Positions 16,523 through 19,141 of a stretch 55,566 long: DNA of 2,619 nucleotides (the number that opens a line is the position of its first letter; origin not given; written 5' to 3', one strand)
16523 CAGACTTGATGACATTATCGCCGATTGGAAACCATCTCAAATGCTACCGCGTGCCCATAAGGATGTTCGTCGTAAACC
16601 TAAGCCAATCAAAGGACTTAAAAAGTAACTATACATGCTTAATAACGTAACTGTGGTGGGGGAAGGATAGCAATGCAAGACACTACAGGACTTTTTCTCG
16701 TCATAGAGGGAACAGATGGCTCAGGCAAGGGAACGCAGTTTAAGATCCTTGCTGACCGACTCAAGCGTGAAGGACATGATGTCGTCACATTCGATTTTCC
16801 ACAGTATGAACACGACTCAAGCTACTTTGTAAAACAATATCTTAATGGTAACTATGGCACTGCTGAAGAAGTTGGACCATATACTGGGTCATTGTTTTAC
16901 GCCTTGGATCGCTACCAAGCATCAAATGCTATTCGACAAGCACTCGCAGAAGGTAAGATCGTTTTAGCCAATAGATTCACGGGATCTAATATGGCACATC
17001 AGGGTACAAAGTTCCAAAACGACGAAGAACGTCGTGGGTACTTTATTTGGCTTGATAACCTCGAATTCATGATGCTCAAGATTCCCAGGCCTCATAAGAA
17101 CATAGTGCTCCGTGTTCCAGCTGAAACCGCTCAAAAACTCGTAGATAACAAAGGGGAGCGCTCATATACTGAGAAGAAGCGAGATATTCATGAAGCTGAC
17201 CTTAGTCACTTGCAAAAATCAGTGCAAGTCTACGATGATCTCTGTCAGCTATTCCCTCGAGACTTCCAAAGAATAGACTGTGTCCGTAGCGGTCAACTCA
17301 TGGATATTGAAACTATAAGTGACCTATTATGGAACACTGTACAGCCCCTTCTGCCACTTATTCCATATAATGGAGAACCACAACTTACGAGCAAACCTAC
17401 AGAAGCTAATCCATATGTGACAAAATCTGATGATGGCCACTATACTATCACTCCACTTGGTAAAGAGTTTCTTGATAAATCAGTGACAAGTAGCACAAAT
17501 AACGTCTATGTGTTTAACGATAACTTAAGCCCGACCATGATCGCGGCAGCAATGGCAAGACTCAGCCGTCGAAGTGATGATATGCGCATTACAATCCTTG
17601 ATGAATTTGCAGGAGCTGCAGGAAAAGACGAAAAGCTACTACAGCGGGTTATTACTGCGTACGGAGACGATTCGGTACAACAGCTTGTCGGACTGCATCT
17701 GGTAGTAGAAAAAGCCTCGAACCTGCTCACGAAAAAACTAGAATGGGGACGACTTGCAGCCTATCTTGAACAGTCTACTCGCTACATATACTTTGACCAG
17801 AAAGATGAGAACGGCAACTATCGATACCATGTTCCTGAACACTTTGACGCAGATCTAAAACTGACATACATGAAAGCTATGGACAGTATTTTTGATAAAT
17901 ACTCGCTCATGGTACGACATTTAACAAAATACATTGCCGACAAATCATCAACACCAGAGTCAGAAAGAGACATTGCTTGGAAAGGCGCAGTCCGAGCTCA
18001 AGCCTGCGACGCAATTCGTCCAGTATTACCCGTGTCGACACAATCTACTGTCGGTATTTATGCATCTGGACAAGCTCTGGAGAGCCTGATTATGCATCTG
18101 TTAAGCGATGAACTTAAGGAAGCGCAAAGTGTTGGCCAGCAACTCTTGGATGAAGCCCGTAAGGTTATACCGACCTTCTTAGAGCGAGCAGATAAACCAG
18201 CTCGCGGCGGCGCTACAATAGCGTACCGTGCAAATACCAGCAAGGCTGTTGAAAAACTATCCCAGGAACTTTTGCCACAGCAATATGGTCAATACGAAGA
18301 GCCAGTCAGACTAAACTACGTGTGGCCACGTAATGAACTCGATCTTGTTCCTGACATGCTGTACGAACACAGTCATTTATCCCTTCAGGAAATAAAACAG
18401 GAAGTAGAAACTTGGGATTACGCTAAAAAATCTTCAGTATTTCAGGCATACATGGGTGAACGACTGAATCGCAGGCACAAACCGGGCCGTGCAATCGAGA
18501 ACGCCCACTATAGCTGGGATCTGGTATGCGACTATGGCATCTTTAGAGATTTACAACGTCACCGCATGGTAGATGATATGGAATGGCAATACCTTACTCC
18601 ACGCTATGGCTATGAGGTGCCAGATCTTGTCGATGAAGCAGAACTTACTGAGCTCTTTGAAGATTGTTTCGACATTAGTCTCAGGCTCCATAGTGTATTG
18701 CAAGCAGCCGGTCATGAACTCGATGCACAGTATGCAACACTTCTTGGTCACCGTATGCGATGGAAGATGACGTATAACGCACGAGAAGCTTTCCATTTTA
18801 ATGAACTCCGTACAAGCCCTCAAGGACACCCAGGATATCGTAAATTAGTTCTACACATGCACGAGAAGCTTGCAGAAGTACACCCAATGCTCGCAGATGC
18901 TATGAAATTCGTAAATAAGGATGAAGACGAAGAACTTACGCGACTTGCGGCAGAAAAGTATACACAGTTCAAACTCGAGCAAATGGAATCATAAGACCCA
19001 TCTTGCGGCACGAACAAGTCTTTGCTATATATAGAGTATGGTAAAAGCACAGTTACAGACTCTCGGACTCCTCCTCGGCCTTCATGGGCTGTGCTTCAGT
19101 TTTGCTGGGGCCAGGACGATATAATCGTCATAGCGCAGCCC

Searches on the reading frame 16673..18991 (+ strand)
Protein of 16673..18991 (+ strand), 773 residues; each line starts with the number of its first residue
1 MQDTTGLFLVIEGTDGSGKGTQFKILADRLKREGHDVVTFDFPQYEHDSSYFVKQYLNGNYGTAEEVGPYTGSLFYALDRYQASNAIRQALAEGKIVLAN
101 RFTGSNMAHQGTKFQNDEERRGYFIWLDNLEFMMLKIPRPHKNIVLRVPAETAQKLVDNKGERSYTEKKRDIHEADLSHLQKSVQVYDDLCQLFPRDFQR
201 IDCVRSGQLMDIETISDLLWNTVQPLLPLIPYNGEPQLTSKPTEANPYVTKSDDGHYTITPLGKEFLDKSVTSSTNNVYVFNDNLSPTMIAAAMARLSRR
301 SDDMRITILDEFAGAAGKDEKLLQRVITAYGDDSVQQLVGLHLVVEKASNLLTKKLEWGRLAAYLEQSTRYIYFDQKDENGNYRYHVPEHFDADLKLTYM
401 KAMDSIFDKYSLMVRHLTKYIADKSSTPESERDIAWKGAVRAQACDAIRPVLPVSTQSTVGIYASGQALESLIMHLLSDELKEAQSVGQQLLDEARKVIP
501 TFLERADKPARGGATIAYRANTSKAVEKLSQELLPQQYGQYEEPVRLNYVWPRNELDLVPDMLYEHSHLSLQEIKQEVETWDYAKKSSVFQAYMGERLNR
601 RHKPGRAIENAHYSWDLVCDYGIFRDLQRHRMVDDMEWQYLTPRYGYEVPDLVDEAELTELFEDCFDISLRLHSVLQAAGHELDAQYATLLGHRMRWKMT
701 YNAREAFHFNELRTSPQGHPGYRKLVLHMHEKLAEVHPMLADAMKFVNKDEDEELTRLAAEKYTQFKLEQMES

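Call 41: search_protein_families(library=pfam, proteins=[window:16673-18991:+], max_evalue=0.00001)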
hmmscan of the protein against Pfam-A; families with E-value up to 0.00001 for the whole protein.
window:16673-18991:+ (773 aa): 2 families
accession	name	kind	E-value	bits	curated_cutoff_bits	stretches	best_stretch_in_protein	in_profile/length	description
PF02511.20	Thy1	-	1.3e-32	113.6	24.8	2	287-501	9-191/191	Thymidylate synthase complementing protein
PF02223.23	Thymidylate_kin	-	3.4e-19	69.7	27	1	11-202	1-173/185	Thymidylate kinase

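Call 43: search_protein_families(library=pfam, proteins=[window:16673-18991:+], max_evalue=1)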
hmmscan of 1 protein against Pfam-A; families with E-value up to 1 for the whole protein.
window:16673-18991:+ (773 aa): 7 families
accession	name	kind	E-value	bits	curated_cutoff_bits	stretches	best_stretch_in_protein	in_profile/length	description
PF02511.20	Thy1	-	1.3e-32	113.6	24.8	2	287-501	9-191/191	Thymidylate synthase complementing protein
PF02223.23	Thymidylate_kin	-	3.4e-19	69.7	27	1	11-202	1-173/185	Thymidylate kinase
PF03976.20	PPK2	-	0.0019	18.3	22.3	1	4-57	29-82/229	Polyphosphate kinase 2 (PPK2)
PF13401.12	AAA_22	-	0.0036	18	27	1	5-58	4-56/130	AAA domain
PF01712.25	dNK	-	0.0063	16.7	27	1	9-183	1-162/203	Deoxynucleoside kinase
PF24883.2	NPHP3_N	-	0.073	13.7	24.8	1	6-45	22-61/164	Nephrocystin 3, N-terminal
PF12583.14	TPPII_C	-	0.11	13.4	27.7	1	164-199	13-50/69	Tripeptidyl peptidase II, C-terminal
